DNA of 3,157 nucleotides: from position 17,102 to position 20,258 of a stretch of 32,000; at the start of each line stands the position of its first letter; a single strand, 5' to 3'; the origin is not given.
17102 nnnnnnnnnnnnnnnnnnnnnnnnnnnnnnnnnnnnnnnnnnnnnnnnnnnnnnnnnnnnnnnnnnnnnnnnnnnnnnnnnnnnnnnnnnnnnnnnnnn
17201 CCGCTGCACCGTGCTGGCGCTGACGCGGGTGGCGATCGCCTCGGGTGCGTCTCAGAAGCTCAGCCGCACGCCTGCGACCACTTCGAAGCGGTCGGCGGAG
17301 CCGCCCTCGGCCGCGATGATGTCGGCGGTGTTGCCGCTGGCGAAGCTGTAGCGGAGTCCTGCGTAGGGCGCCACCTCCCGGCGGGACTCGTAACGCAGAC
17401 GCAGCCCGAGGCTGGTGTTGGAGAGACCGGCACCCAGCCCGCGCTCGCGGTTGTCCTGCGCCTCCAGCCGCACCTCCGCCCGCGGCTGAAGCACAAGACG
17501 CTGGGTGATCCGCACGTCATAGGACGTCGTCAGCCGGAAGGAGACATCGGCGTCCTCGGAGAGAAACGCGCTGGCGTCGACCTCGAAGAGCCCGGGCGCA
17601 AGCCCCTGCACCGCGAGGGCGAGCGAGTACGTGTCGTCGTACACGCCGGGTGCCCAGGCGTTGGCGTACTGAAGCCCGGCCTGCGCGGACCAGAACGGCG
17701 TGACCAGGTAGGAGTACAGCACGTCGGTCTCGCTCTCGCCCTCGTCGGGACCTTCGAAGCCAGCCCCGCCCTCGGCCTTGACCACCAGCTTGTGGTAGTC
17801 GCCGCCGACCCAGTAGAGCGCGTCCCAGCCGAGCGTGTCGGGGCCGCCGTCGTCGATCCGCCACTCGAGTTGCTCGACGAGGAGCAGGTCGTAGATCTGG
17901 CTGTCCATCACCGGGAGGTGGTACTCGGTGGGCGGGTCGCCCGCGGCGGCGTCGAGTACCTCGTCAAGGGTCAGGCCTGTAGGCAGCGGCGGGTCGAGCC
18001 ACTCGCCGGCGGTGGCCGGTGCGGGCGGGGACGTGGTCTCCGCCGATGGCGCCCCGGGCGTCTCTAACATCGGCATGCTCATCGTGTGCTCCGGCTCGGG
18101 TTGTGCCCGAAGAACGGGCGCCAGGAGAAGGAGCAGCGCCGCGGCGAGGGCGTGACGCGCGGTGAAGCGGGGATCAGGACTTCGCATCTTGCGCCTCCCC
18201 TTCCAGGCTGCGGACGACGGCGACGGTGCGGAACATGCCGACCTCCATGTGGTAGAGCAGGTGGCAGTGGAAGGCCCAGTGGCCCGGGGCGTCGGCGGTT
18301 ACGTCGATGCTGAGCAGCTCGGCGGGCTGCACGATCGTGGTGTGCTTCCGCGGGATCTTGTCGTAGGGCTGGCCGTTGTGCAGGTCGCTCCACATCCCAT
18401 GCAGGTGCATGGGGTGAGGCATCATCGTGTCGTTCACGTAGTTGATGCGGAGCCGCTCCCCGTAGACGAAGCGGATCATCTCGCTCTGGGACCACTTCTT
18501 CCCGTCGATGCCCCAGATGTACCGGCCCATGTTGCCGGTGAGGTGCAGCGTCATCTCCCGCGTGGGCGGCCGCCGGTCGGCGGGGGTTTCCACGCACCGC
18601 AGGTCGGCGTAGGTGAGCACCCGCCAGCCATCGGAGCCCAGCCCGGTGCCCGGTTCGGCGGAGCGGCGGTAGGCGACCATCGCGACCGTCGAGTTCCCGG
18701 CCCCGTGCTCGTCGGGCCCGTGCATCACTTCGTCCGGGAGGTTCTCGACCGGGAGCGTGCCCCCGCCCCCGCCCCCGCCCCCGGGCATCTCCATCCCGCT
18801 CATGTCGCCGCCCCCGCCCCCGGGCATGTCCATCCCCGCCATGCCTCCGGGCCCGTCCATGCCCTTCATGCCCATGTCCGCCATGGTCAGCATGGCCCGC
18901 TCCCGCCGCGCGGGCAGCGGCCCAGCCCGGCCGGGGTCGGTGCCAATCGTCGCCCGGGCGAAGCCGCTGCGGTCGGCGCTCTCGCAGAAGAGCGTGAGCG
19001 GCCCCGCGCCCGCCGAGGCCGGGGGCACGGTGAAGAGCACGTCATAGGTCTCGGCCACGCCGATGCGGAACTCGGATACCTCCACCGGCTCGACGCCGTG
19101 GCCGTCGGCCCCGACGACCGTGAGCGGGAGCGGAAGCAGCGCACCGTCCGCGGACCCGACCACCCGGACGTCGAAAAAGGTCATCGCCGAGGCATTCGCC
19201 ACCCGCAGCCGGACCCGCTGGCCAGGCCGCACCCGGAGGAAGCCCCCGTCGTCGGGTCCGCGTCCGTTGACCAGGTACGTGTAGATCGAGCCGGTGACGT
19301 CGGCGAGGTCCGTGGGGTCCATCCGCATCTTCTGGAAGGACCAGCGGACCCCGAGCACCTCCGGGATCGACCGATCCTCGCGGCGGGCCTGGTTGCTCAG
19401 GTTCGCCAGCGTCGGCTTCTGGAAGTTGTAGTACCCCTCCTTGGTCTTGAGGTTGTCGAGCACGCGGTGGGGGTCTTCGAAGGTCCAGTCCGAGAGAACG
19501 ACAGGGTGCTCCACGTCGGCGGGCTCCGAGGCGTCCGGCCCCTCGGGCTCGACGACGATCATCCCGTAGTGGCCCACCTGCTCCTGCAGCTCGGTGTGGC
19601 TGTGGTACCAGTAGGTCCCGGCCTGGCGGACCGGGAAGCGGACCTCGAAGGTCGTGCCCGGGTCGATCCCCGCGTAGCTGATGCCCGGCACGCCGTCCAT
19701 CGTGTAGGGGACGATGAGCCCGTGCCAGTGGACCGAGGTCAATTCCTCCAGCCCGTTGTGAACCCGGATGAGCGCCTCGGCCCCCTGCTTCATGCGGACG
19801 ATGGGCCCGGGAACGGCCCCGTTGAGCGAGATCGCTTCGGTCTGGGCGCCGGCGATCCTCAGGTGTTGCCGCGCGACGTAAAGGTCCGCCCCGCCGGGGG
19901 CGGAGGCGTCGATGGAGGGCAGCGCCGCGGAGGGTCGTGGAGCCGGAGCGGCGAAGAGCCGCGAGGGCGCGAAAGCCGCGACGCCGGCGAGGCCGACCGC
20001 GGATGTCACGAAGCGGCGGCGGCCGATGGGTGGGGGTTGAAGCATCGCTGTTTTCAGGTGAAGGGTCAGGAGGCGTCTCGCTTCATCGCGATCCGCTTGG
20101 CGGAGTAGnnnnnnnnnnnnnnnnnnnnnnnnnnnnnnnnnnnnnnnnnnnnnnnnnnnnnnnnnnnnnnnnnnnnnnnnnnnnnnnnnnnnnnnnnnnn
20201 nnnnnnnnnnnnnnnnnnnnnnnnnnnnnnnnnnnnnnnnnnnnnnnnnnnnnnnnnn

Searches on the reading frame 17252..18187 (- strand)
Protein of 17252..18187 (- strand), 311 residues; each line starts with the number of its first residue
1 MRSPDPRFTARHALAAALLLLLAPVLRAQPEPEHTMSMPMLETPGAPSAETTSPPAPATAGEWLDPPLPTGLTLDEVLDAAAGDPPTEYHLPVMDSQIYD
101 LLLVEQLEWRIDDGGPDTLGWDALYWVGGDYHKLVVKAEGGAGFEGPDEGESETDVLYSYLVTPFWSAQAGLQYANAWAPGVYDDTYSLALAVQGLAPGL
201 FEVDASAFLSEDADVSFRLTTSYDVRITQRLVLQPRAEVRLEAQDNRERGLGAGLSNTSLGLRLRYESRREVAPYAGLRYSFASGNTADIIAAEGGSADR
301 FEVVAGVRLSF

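Call 23: search_protein_families(library=pfam, proteins=[window:17252-18187:-], max_evalue=0.01)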
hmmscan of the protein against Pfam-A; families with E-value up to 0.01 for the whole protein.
window:17252-18187:- (311 aa): 1 family
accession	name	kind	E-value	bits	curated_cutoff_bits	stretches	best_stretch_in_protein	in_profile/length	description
PF05275.17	CopB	-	3.4e-70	236.3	27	1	100-311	3-208/208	Copper resistance protein B precursor (CopB)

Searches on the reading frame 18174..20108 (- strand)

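Call 23: search_protein_families(library=pfam, proteins=[window:18174-20108:-], max_evalue=0.01)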
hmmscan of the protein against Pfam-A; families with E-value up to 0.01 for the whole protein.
window:18174-20108:- (644 aa): 3 families
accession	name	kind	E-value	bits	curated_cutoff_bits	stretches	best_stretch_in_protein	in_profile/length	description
PF07732.21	Cu-oxidase_3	-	9.5e-40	135.8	21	2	80-189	4-117/119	Multicopper oxidase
PF07731.20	Cu-oxidase_2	-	1.8e-29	102.7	20.4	1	513-631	2-133/137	Multicopper oxidase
PF00394.28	Cu-oxidase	-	3.8e-15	56.8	21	1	250-361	52-122/157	Multicopper oxidase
